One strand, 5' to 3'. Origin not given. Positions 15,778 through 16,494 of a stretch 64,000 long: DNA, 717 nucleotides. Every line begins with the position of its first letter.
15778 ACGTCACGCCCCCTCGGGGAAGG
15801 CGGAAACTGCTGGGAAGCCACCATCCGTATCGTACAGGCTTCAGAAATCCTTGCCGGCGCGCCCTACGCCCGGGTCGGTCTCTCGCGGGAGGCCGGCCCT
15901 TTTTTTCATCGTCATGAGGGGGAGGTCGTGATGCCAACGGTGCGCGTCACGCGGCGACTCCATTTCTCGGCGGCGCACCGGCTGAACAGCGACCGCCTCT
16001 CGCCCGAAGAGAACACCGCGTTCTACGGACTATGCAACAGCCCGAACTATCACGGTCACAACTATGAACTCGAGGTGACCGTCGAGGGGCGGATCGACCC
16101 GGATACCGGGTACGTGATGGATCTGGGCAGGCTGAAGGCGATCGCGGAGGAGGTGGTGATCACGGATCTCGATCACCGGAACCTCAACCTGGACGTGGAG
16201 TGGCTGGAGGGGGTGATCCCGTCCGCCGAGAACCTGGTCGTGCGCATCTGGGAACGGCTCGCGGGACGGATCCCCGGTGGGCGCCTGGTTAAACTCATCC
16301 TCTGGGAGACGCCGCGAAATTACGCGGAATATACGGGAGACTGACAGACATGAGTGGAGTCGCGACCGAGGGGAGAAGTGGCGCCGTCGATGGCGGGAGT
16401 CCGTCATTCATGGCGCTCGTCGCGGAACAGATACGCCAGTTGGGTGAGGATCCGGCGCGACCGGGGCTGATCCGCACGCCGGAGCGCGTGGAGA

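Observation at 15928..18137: GTP cyclohydrolase I flanked by two PTPS-family paralogs and an SDR: possible tetrahydrobiopterin-like pterin branch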

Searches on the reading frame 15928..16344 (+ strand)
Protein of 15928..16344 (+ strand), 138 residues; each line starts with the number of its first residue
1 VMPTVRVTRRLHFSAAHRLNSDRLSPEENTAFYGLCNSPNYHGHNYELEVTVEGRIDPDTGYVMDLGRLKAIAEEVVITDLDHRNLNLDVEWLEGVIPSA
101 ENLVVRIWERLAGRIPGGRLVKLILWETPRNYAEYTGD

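Call 3: search_protein_families(library=ncbifam, proteins=[window:15928-16344:+], max_evalue=0.001)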
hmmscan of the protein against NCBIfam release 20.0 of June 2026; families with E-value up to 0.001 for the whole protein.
window:15928-16344:+ (138 aa): 2 families
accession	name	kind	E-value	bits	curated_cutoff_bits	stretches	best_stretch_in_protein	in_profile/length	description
TIGR00039.1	6PTHBS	subfamily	1.6e-25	89.8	125.5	1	6-137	3-121/124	6-pyruvoyl tetrahydropterin synthase/6-carboxytetrahydropterin synthase family protein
TIGR03367.1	queuosine_QueD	equivalog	8.6e-19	67.7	89.25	1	7-112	2-91/92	6-carboxytetrahydropterin synthase QueD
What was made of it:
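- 15928..16344 (+): PTPS-II-type 6-pyruvoyl-tetrahydropterin synthase (probable true start ATG 15931). It scores below the QueD cut-off, 67.7 against 89.25 (call 3).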

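Call 4: search_protein_families(library=pfam, proteins=[window:15928-16344:+], max_evalue=0.001)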
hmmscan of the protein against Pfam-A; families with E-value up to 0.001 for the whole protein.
window:15928-16344:+ (138 aa): 1 family
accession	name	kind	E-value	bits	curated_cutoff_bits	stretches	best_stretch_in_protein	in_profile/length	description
PF01242.24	PTPS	-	2.9e-33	114.8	22.4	1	7-137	2-120/121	6-pyruvoyl tetrahydropterin synthase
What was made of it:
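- Checked: PTPS copy 1, 15928-16344: Pfam PF01242, E=2.9e-33 (call 4).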

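Call 5: search_solved_structures(query=window:15928-16344:+, max_evalue=0.001, show_alignments=3)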
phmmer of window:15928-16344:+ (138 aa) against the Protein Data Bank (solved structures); distinct sequences matched with E-value up to 0.001: 9.
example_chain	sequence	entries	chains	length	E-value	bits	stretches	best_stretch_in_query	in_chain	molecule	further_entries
1b66_A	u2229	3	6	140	2.6e-37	131.4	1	5-138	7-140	6-PYRUVOYL TETRAHYDROPTERIN SYNTHASE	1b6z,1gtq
3i2b_A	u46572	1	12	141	3.6e-37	130.9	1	5-138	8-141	6-pyruvoyl tetrahydrobiopterin synthase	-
2g64_A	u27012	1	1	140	1.4e-28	103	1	2-137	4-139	Putative 6-pyruvoyl tetrahydrobiopterin synthase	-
2dj6_A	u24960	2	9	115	1.5e-12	51.1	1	40-133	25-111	hypothetical protein PH0634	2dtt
2oba_A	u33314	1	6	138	2e-12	50.7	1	40-138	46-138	Probable 6-pyruvoyl tetrahydrobiopterin synthase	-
4ntk_A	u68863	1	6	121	5.5e-08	36.3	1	39-116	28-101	6-carboxy-5,6,7,8-tetrahydropterin synthase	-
4ntm_A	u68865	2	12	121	5.8e-08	36.3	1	40-116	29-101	6-carboxy-5,6,7,8-tetrahydropterin synthase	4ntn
3qna_A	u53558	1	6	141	7.7e-08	35.9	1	39-116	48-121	6-carboxy-5,6,7,8-tetrahydropterin synthase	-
3qn0_A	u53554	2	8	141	8.2e-08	35.8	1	40-116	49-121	6-carboxy-5,6,7,8-tetrahydropterin synthase | 6-pyruvoyl tetrahydrobiopterin synthase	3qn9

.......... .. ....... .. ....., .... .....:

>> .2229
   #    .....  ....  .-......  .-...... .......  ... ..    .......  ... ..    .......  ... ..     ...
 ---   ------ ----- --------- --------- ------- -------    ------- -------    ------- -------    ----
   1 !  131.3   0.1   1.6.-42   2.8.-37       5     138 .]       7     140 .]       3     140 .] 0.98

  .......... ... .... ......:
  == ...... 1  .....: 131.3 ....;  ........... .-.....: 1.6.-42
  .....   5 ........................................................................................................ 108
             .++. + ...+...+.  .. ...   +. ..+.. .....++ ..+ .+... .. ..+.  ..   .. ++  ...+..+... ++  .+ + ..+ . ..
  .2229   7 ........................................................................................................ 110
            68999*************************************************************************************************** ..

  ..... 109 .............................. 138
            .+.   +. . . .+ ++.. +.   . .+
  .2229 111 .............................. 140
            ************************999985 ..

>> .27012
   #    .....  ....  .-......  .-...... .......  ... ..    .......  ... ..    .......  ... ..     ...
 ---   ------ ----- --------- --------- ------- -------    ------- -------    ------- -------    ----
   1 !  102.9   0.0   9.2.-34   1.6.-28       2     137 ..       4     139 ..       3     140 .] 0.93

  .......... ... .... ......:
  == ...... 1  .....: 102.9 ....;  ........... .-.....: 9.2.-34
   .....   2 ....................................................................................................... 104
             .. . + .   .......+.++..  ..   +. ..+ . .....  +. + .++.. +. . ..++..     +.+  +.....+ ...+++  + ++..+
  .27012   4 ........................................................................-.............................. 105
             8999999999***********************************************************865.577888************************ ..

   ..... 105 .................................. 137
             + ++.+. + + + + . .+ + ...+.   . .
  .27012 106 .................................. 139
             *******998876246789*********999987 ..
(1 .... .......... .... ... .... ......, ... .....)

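Call 28: find_homologous_proteins(query=window:15928-16344:+, max_evalue=1e-10)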
Query window:15928-16344:+ (138 aa): 7741 proteins with E <= 1e-10 among 7766 candidates; the best 120 are listed.
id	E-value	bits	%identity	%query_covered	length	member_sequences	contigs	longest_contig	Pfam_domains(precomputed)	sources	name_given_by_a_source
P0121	6.7e-87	307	99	99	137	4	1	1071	PF01242.25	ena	-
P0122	4.1e-75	269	85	99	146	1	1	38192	PF01242.25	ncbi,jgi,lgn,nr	ncbi:MAG: 6-carboxytetrahydropterin synthase [Gemmatimonadota bacterium]|jgi:6-pyruvoyltetrahydropte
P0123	3.1e-73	263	81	99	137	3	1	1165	PF01242.25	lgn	-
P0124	1.3e-70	254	78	99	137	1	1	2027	PF01242.25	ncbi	-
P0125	1.6e-70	254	79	99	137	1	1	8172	PF01242.25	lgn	-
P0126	3.4e-70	253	78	99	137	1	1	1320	PF01242.25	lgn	-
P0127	4.6e-70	252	78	99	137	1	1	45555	PF01242.25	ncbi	-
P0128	9.3e-70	251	77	99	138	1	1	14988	PF01242.25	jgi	jgi:6-pyruvoyltetrahydropterin/6-carboxytetrahydropterin synthase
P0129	8.3e-69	248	77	99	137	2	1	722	PF01242.25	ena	-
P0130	2.4e-68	247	77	99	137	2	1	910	PF01242.25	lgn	-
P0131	3.3e-68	246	76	99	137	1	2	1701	PF01242.25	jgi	jgi:6-pyruvoyltetrahydropterin/6-carboxytetrahydropterin synthase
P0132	4.3e-68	246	80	99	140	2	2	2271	PF01242.25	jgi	jgi:6-pyruvoyltetrahydropterin/6-carboxytetrahydropterin synthase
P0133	6.0e-68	245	75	99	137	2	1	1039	PF01242.25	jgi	jgi:6-pyruvoyltetrahydropterin/6-carboxytetrahydropterin synthase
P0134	1.0e-67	245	74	99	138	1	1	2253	PF01242.25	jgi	jgi:6-pyruvoyltetrahydropterin/6-carboxytetrahydropterin synthase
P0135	7.8e-67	242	76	99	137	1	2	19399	PF01242.25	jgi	-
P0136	1.6e-66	241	74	99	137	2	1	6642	PF01242.25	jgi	jgi:6-pyruvoyltetrahydropterin/6-carboxytetrahydropterin synthase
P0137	1.6e-66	241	76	99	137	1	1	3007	PF01242.25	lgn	-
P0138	1.6e-66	241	75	99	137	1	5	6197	PF01242.25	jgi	jgi:6-pyruvoyltetrahydropterin/6-carboxytetrahydropterin synthase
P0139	4.5e-66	239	77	99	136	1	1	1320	PF01242.25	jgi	jgi:6-pyruvoyltetrahydropterin/6-carboxytetrahydropterin synthase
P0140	4.6e-66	239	74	99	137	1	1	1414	PF01242.25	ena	-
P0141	5.1e-66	239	75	99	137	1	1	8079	PF01242.25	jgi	-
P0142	1.1e-65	238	76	99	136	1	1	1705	PF01242.25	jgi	jgi:6-pyruvoyltetrahydropterin/6-carboxytetrahydropterin synthase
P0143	1.3e-65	238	74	99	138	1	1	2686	PF01242.25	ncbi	-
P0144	1.7e-65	237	74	99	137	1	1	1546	PF01242.25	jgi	jgi:6-pyruvoyltetrahydropterin/6-carboxytetrahydropterin synthase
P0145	2.4e-65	237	75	99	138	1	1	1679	PF01242.25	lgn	-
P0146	2.8e-65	237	75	99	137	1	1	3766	PF01242.25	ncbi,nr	ncbi:MAG TPA: 6-carboxytetrahydropterin synthase [Longimicrobiaceae bacterium]|nr:6-carboxytetrahydr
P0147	2.9e-65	237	75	99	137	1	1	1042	PF01242.25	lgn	-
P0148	3.3e-65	236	75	99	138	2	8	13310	PF01242.25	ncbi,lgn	-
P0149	3.4e-65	236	74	99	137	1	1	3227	PF01242.25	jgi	jgi:6-pyruvoyltetrahydropterin/6-carboxytetrahydropterin synthase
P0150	4.0e-65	236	74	99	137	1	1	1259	PF01242.25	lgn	-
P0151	4.8e-65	236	73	99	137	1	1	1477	PF01242.25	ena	-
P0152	5.1e-65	236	74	99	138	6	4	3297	PF01242.25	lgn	-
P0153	5.1e-65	236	74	99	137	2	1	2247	PF01242.25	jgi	jgi:6-pyruvoyltetrahydropterin/6-carboxytetrahydropterin synthase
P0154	5.5e-65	236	74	99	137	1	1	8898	PF01242.25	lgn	-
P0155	5.9e-65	236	77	99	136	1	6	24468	PF01242.25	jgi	jgi:6-pyruvoyltetrahydropterin/6-carboxytetrahydropterin synthase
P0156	6.4e-65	236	77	99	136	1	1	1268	PF01242.25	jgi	jgi:6-pyruvoyltetrahydropterin/6-carboxytetrahydropterin synthase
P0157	8.5e-65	235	73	99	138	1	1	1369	PF01242.25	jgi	jgi:6-pyruvoyltetrahydropterin/6-carboxytetrahydropterin synthase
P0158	9.2e-65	235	74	99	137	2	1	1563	PF01242.25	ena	-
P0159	1.0e-64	235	74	99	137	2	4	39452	PF01242.25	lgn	-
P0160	1.0e-64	235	76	99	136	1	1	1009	PF01242.25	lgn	-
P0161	1.1e-64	235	74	99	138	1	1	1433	PF01242.25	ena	-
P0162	1.6e-64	234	74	99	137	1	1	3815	PF01242.25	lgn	-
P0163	3.0e-64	233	75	99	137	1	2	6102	PF01242.25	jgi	jgi:6-pyruvoyltetrahydropterin/6-carboxytetrahydropterin synthase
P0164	3.4e-64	233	76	99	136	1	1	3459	PF01242.25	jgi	jgi:6-pyruvoyltetrahydropterin/6-carboxytetrahydropterin synthase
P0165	3.6e-64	233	76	99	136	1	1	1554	PF01242.25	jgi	jgi:6-pyruvoyltetrahydropterin/6-carboxytetrahydropterin synthase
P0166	3.9e-64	233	75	99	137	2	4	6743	PF01242.25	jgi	jgi:6-pyruvoyltetrahydropterin/6-carboxytetrahydropterin synthase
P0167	5.5e-64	233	72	99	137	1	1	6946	PF01242.25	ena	-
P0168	5.8e-64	232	74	99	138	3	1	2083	PF01242.25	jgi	jgi:6-pyruvoyltetrahydropterin/6-carboxytetrahydropterin synthase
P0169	6.2e-64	232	72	99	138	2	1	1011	PF01242.25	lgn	-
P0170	6.4e-64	232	74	99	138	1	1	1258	PF01242.25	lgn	-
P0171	7.9e-64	232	72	99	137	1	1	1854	PF01242.25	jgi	jgi:6-pyruvoyltetrahydropterin/6-carboxytetrahydropterin synthase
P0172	1.5e-63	231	73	99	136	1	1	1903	PF01242.25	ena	-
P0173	1.6e-63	231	73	99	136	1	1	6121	PF01242.25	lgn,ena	-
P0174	1.6e-63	231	72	99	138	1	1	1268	PF01242.25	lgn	-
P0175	1.7e-63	231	72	99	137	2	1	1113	PF01242.25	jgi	jgi:6-pyruvoyltetrahydropterin/6-carboxytetrahydropterin synthase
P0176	1.7e-63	231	71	99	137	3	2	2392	PF01242.25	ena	-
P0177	1.9e-63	231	74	99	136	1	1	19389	PF01242.25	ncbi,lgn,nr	ncbi:MAG: 6-carboxytetrahydropterin synthase [Gemmatimonas sp.]|nr:6-carboxytetrahydropterin synthas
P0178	2.1e-63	231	76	99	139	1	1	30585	PF01242.25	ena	-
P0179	2.1e-63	231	75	99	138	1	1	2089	PF01242.25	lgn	-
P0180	2.5e-63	230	74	99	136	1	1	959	PF01242.25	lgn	-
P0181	2.7e-63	230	73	99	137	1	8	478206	PF01242.25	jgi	jgi:6-pyruvoyltetrahydropterin/6-carboxytetrahydropterin synthase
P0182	3.1e-63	230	75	99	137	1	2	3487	PF01242.25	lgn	-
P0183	3.4e-63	230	72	99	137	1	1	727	PF01242.25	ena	-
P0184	3.4e-63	230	73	99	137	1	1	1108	PF01242.25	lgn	-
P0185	3.8e-63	230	74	99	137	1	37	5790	PF01242.25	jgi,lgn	-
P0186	4.7e-63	230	73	99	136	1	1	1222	PF01242.25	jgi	jgi:6-pyruvoyltetrahydropterin/6-carboxytetrahydropterin synthase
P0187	4.7e-63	229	76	99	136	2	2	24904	PF01242.25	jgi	jgi:6-pyruvoyltetrahydropterin/6-carboxytetrahydropterin synthase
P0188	4.9e-63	229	75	99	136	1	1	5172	PF01242.25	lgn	-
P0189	5.6e-63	229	74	99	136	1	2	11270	PF01242.25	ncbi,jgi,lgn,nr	ncbi:MAG: 6-carboxytetrahydropterin synthase [Gemmatimonadota bacterium]|jgi:6-pyruvoyltetrahydropte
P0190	5.8e-63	229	72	99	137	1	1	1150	PF01242.25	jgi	jgi:6-pyruvoyltetrahydropterin/6-carboxytetrahydropterin synthase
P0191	5.9e-63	229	72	99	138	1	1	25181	PF01242.25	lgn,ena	-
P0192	7.5e-63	229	72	99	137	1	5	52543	PF01242.25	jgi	jgi:6-pyruvoyltetrahydropterin/6-carboxytetrahydropterin synthase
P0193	8.8e-63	229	74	99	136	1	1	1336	PF01242.25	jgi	jgi:6-pyruvoyltetrahydropterin/6-carboxytetrahydropterin synthase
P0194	9.0e-63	229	74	99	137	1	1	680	PF01242.25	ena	-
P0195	1.0e-62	228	73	99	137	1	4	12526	PF01242.25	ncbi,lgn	-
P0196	1.1e-62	228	72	99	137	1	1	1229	PF01242.25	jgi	jgi:6-pyruvoyltetrahydropterin/6-carboxytetrahydropterin synthase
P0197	1.1e-62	228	75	99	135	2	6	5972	PF01242.25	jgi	jgi:6-pyruvoyltetrahydropterin/6-carboxytetrahydropterin synthase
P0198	1.1e-62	228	75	99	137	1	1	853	PF01242.25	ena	-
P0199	1.2e-62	228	72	99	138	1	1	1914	PF01242.25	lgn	-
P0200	1.3e-62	228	75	99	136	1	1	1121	PF01242.25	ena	-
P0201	1.4e-62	228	72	99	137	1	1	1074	PF01242.25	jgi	jgi:6-pyruvoyltetrahydropterin/6-carboxytetrahydropterin synthase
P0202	1.4e-62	228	72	99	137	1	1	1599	PF01242.25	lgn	-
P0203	1.4e-62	228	72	99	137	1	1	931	PF01242.25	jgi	jgi:6-pyruvoyltetrahydropterin/6-carboxytetrahydropterin synthase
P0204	1.5e-62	228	73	99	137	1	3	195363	PF01242.25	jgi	jgi:6-pyruvoyltetrahydropterin/6-carboxytetrahydropterin synthase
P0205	1.7e-62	228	73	99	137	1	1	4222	PF01242.25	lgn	-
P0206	1.9e-62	228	72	99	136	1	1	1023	PF01242.25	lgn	-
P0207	2.1e-62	227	74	99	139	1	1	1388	PF01242.25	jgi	jgi:6-pyruvoyltetrahydropterin/6-carboxytetrahydropterin synthase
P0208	2.5e-62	227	75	99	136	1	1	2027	PF01242.25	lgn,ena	-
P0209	2.6e-62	227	74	99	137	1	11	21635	PF01242.25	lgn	-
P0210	2.6e-62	227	71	99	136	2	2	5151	PF01242.25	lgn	-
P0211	2.7e-62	227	72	99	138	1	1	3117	PF01242.25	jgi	jgi:6-pyruvoyltetrahydropterin/6-carboxytetrahydropterin synthase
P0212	2.9e-62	227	71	99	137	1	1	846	PF01242.25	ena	-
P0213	3.0e-62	227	75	99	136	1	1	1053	PF01242.25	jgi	jgi:6-pyruvoyltetrahydropterin/6-carboxytetrahydropterin synthase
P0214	3.1e-62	227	71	99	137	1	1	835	PF01242.25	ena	-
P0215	3.1e-62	227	72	99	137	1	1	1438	PF01242.25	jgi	jgi:6-pyruvoyltetrahydropterin/6-carboxytetrahydropterin synthase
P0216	3.3e-62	227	73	99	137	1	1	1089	PF01242.25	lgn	-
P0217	3.4e-62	227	75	99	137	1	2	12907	PF01242.25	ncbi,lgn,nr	ncbi:MAG: 6-carboxytetrahydropterin synthase [Gemmatimonadetes bacterium]|nr:6-carboxytetrahydropter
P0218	3.5e-62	227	75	99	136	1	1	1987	PF01242.25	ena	-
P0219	3.5e-62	227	74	99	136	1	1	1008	PF01242.25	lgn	-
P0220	3.9e-62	227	73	99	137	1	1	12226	PF01242.25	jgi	jgi:6-pyruvoyltetrahydropterin/6-carboxytetrahydropterin synthase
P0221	4.0e-62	226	74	99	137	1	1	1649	PF01242.25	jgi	jgi:6-pyruvoyltetrahydropterin/6-carboxytetrahydropterin synthase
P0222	4.6e-62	226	71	99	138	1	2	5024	PF01242.25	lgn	-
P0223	5.5e-62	226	73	99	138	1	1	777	PF01242.25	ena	-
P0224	5.8e-62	226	71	99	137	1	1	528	PF01242.25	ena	-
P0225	6.2e-62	226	73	99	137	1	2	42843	PF01242.25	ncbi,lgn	ncbi:MAG: 6-carboxytetrahydropterin synthase [Gemmatimonadota bacterium]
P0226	7.0e-62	226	74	99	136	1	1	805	PF01242.25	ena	-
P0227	7.1e-62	226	74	99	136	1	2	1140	PF01242.25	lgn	-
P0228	7.2e-62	226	74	99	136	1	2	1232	PF01242.25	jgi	jgi:6-pyruvoyltetrahydropterin/6-carboxytetrahydropterin synthase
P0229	7.2e-62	226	75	99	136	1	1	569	PF01242.25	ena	-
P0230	7.4e-62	226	73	99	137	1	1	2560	PF01242.25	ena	-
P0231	7.5e-62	226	73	99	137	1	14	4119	PF01242.25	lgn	-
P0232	7.5e-62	226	74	99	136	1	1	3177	PF01242.25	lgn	-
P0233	7.7e-62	226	73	99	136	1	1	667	PF01242.25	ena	-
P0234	8.0e-62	226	72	99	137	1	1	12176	PF01242.25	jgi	-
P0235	8.5e-62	225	72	99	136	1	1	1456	PF01242.25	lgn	-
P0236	9.1e-62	225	76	99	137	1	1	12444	PF01242.25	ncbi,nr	ncbi:MAG TPA: 6-carboxytetrahydropterin synthase [Longimicrobium sp.]|nr:6-carboxytetrahydropterin s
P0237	9.3e-62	225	72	99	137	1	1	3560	PF01242.25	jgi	jgi:6-pyruvoyltetrahydropterin/6-carboxytetrahydropterin synthase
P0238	9.8e-62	225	70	99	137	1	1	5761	PF01242.25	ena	-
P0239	1.1e-61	225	73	99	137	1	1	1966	PF01242.25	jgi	jgi:6-pyruvoyltetrahydropterin/6-carboxytetrahydropterin synthase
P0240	1.1e-61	225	71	99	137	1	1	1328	PF01242.25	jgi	jgi:6-pyruvoyltetrahydropterin/6-carboxytetrahydropterin synthase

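Call 30: find_related_loci(query=A2, collection=genome_contigs, flank=5000)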
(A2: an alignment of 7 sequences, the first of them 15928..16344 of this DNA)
Query A2 (138 aa) in genome_contigs; peptide patterns used: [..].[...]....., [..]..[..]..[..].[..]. (x = any residue, [..] = any of these).
600 stretches matched a pattern (row limit reached: there are more); 594 encode a relative of the query (tblastn E <= 1e-3); the best 80 are kept; 80 distinct loci.
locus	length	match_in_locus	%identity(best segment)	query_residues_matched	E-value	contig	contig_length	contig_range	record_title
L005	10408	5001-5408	72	2-138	1e-63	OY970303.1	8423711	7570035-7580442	MAG: uncultured Gemmatimonadales bacterium isolate MFD01275.bin.c.12 genome assembly, chromosome: 1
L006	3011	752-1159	67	2-138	5e-62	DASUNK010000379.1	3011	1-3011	MAG TPA_asm: Longimicrobiaceae bacterium isolate SMAG_U1598 k141_1230042, whole genome shotgun sequence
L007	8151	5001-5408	64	2-138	4e-56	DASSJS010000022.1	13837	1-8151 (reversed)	MAG TPA_asm: Longimicrobium sp. isolate SMAG_U1121 k141_866908, whole genome shotgun sequence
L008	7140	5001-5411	64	2-137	2e-55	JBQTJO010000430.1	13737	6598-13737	MAG: Gemmatimonadota bacterium isolate SAR201 c_000000043190, whole genome shotgun sequence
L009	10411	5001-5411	64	2-137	2e-54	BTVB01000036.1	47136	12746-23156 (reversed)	MAG: Gemmatimonadota bacterium AMX-MBFR-53 DNA, sequence36, whole genome shotgun sequence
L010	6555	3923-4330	62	2-137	6e-54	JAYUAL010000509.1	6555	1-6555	MAG: Gemmatimonadales bacterium isolate GFS_6476 GFS_6476_508, whole genome shotgun sequence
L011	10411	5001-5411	62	2-138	7e-54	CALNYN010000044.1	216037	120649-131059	MAG: uncultured Gemmatimonadota bacterium isolate LOGT_bin.0093 genome assembly, contig: contig_2413, whole genome shotg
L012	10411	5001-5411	58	2-138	2e-53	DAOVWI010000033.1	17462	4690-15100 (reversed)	MAG TPA_asm: Gemmatimonadales bacterium isolate CSMAG_1727 CSMAG_1727_k141_2258688_length_17462_cov_13.4158, whole genom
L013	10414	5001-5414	60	2-138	4e-53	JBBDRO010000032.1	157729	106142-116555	MAG: Gemmatimonadota bacterium isolate LejiaC_71_52 Lejia_C_181_length_157729_cov_31, whole genome shotgun sequence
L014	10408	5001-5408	60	2-137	6e-53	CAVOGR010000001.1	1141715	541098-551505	MAG: uncultured Gemmatimonadales bacterium isolate MFD09779.bin.2.16 genome assembly, contig: contig_2629, whole genome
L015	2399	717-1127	58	2-138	4e-53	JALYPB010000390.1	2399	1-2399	MAG: Gemmatimonadota bacterium isolate MDV bin26 SD1454-56_k127_1986540, whole genome shotgun sequence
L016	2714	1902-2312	58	2-138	1e-51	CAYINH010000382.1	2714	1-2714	MAG TPA_asm: uncultured Gemmatimonadaceae bacterium isolate ERP119705_co25_332 genome assembly, contig: NODE_73265_lengt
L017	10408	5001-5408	60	2-137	4e-51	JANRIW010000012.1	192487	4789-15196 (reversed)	MAG: Gemmatimonadales bacterium isolate bins.137 k141_2411132, whole genome shotgun sequence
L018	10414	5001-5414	62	2-138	7e-51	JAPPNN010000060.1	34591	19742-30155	MAG: Gemmatimonadota bacterium isolate RHO3_bin_72 NODE_2369_length_34591_cov_491.602183, whole genome shotgun sequence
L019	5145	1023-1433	57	2-138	5e-51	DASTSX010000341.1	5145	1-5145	MAG TPA_asm: Gemmatimonadaceae bacterium isolate SMAG_U2291 k141_377036, whole genome shotgun sequence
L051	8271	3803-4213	53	2-138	2e-46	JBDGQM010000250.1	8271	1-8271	MAG: Salinibacter sp. isolate DAL-Ass_25_84C1R DAL-Ass_25_84C1R_250, whole genome shotgun sequence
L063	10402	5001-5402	51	5-138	1e-44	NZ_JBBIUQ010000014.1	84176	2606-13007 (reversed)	MAG: Ignavibacterium sp. isolate EPF170215_bin_57 NODE_226_length_84176_cov_9.99055, whole genome shotgun sequence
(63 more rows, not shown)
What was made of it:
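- On PTPS-III (FolB-bypass enzyme): copy 2: The one genome-collection scan was spent on PTPS-II (call 30).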
